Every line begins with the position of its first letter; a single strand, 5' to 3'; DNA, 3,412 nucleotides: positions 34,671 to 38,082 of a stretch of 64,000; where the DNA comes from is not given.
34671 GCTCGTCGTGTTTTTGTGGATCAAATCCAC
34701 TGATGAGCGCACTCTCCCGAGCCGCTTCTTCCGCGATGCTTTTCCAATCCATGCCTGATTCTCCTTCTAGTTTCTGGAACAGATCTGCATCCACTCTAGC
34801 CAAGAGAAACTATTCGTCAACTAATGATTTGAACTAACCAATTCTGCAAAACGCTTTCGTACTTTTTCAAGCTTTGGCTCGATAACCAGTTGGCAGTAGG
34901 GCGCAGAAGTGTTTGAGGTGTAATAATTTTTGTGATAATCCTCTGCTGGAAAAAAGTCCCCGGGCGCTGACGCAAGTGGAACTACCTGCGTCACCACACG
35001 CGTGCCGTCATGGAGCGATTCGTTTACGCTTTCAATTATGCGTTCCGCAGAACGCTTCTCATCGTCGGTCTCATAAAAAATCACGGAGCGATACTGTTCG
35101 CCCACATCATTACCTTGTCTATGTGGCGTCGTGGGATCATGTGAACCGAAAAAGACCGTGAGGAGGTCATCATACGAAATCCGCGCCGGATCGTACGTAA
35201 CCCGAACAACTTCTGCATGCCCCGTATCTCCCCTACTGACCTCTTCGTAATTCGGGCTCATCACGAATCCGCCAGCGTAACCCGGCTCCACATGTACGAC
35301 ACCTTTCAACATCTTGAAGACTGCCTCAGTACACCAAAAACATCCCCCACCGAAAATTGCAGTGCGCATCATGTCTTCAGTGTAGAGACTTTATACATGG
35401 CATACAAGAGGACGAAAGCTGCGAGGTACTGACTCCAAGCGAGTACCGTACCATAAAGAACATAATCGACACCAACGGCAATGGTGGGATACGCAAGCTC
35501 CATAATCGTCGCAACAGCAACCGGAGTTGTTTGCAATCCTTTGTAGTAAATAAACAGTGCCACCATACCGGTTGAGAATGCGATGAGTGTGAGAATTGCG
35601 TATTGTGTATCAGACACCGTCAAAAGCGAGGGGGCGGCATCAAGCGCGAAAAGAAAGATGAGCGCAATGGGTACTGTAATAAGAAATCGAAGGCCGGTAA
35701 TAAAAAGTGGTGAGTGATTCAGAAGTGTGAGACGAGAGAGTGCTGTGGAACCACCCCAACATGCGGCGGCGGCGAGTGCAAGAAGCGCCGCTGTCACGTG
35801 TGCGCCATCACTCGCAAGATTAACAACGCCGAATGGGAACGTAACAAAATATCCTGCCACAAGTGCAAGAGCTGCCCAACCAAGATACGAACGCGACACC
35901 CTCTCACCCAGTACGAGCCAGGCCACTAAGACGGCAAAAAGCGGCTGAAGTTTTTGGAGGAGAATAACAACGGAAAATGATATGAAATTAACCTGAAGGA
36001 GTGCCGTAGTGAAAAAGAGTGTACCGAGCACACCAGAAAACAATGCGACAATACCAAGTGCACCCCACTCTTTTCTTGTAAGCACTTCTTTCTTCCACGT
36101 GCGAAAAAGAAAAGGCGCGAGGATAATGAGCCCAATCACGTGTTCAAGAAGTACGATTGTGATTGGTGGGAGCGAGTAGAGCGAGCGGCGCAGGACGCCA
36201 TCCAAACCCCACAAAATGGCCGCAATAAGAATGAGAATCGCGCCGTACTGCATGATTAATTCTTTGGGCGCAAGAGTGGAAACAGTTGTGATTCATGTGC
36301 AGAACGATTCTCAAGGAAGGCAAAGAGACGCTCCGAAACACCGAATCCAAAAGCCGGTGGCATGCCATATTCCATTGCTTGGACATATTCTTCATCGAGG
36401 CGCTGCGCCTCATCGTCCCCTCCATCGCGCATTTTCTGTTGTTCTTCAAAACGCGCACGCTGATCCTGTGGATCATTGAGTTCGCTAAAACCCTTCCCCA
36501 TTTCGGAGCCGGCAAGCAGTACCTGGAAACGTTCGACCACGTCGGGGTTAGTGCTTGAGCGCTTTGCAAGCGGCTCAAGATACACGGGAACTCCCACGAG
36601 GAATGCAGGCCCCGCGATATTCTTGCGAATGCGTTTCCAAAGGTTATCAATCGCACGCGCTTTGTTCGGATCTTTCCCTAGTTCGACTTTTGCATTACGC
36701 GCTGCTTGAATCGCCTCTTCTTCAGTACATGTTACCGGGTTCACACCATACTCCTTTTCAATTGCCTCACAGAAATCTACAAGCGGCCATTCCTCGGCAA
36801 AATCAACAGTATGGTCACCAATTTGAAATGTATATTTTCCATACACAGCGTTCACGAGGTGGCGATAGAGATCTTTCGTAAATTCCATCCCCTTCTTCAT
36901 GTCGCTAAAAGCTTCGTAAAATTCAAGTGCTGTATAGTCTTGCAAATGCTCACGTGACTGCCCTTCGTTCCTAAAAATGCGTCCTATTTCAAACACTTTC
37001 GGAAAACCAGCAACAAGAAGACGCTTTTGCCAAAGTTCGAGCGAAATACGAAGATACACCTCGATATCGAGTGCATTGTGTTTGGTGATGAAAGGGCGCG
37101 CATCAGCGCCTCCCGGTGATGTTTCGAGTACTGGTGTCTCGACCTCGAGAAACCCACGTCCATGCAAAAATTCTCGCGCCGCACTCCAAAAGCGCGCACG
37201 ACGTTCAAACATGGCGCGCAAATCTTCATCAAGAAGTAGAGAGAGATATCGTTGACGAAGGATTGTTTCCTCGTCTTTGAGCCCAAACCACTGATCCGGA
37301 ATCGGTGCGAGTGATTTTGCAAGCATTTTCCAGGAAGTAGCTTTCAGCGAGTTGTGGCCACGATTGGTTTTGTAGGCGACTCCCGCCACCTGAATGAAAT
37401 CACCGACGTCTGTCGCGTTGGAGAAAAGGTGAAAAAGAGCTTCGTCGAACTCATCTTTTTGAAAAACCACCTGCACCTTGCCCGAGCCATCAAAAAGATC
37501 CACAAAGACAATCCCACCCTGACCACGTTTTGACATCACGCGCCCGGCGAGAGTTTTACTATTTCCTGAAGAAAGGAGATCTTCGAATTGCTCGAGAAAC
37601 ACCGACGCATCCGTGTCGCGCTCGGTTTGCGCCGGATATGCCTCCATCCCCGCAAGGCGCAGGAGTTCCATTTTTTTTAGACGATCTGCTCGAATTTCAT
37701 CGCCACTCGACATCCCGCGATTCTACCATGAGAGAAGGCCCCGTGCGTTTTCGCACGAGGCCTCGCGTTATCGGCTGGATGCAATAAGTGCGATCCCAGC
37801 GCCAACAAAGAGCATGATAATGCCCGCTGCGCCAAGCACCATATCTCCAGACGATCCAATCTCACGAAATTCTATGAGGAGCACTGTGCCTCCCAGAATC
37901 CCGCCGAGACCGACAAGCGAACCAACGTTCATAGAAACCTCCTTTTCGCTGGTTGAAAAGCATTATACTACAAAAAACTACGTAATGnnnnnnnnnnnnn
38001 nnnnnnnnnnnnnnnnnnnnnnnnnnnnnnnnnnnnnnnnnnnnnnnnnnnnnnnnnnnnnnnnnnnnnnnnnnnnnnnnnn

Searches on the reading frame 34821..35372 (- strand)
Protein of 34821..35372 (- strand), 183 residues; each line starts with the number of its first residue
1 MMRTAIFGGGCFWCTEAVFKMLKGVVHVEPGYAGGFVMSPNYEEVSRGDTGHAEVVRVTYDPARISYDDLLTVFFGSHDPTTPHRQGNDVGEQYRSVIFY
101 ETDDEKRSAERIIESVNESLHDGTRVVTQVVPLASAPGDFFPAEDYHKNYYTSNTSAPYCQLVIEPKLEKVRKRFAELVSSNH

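Call 44: search_protein_families(library=pfam, proteins=[window:34821-35372:-], max_evalue=0.00001)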
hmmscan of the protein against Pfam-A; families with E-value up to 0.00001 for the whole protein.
window:34821-35372:- (183 aa): 1 family
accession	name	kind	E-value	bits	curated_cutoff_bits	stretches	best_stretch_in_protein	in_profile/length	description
PF01625.27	PMSR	-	8.9e-59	198.5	23.7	1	4-161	1-153/153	Peptide methionine sulfoxide reductase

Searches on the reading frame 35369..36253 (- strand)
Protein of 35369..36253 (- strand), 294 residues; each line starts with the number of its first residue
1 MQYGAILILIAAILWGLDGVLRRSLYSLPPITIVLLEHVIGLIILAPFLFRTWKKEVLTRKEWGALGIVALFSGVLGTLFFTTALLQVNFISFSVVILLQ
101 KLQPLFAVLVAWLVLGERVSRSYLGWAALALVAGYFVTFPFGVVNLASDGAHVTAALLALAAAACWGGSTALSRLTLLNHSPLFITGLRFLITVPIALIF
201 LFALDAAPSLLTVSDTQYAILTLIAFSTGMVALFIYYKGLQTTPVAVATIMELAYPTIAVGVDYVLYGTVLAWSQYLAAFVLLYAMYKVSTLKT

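Call 44: search_protein_families(library=pfam, proteins=[window:35369-36253:-], max_evalue=0.00001)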
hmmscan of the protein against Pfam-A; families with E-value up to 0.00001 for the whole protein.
window:35369-36253:- (294 aa): 1 family
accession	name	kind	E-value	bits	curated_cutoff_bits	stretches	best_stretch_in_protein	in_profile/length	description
PF00892.27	EamA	-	7.4e-34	117.4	28.2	2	3-137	2-133/135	EamA-like transporter family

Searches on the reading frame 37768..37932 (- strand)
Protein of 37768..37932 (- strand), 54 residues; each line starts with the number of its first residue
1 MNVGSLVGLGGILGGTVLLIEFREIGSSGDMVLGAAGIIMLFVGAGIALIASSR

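Call 16: find_encoding_contigs(protein=window:37768-37932:-, flank=2500, max_places=10)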
Protein window:37768-37932:- (54 aa): 12 contigs read that carry it; 5 places shown.
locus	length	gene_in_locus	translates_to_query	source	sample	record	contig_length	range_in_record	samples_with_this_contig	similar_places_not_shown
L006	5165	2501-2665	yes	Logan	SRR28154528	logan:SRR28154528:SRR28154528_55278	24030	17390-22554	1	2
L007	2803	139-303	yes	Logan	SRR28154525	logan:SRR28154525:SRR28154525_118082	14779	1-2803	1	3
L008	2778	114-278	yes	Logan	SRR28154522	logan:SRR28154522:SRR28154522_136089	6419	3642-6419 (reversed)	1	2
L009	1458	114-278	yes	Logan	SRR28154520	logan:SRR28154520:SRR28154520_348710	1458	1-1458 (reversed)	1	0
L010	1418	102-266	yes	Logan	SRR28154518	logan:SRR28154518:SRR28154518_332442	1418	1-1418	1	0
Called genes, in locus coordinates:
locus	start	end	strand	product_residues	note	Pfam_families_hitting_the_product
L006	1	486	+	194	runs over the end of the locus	PF13489:Methyltransf_23, PF01209:Ubie_methyltran, PF00891:Methyltransf_2 (weak), PF13847:Methyltransf_31, PF08241:Methyltransf_11, PF08242:Methyltransf_12, PF13649:Methyltransf_25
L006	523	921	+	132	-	PF01475:FUR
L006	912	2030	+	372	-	PF07907:YibE_F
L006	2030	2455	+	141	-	PF09864:MliC (weak)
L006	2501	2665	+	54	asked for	-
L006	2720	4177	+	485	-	PF01336:tRNA_anti-codon, PF00152:tRNA-synt_2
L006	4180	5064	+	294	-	PF00892:EamA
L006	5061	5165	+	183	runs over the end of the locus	PF01625:PMSR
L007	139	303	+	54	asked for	-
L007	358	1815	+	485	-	PF01336:tRNA_anti-codon, PF00152:tRNA-synt_2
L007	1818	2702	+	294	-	PF00892:EamA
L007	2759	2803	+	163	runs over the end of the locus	PF01625:PMSR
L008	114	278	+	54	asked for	-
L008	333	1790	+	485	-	PF01336:tRNA_anti-codon, PF00152:tRNA-synt_2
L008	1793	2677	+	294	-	PF00892:EamA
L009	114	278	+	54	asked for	-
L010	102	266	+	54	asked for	-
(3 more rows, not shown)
